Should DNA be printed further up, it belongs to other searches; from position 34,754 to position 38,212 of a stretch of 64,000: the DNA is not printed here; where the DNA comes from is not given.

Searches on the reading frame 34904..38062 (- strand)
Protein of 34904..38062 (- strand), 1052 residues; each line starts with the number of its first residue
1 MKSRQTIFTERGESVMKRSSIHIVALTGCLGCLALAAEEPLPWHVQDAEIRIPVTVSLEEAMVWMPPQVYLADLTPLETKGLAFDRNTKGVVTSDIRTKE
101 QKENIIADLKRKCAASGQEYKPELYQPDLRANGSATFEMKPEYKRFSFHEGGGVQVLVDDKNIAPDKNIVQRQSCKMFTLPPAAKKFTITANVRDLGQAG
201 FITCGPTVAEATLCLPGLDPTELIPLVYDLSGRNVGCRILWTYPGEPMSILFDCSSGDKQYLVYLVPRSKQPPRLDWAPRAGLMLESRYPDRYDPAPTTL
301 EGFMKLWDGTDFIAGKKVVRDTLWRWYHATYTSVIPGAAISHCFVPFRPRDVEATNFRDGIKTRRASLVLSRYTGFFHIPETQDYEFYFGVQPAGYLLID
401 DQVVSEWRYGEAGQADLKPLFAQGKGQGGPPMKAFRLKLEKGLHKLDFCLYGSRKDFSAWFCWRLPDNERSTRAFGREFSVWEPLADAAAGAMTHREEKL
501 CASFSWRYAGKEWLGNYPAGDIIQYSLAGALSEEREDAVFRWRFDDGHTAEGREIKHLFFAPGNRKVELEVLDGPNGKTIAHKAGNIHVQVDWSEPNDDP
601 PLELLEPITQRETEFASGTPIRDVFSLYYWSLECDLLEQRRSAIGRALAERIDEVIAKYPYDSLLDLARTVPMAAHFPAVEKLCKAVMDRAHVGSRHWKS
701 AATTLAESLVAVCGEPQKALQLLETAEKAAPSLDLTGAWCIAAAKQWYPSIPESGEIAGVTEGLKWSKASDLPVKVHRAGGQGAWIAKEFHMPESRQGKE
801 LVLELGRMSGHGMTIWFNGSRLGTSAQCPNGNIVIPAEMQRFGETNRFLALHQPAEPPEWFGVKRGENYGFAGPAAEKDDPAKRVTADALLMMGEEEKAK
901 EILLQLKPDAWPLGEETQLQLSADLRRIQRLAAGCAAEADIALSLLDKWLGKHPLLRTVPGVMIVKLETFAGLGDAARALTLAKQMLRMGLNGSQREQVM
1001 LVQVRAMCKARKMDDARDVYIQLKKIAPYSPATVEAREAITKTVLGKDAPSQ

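Call 35: search_protein_families(library=pfam, proteins=[window:34904-38062:-], max_evalue=0.0001)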
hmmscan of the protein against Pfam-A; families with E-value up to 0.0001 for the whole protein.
window:34904-38062:- (1052 aa): 1 family
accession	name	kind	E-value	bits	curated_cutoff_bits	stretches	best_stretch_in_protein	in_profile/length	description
PF18911.6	PKD_4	-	6.1e-07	29.8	27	1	521-579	18-76/85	PKD domain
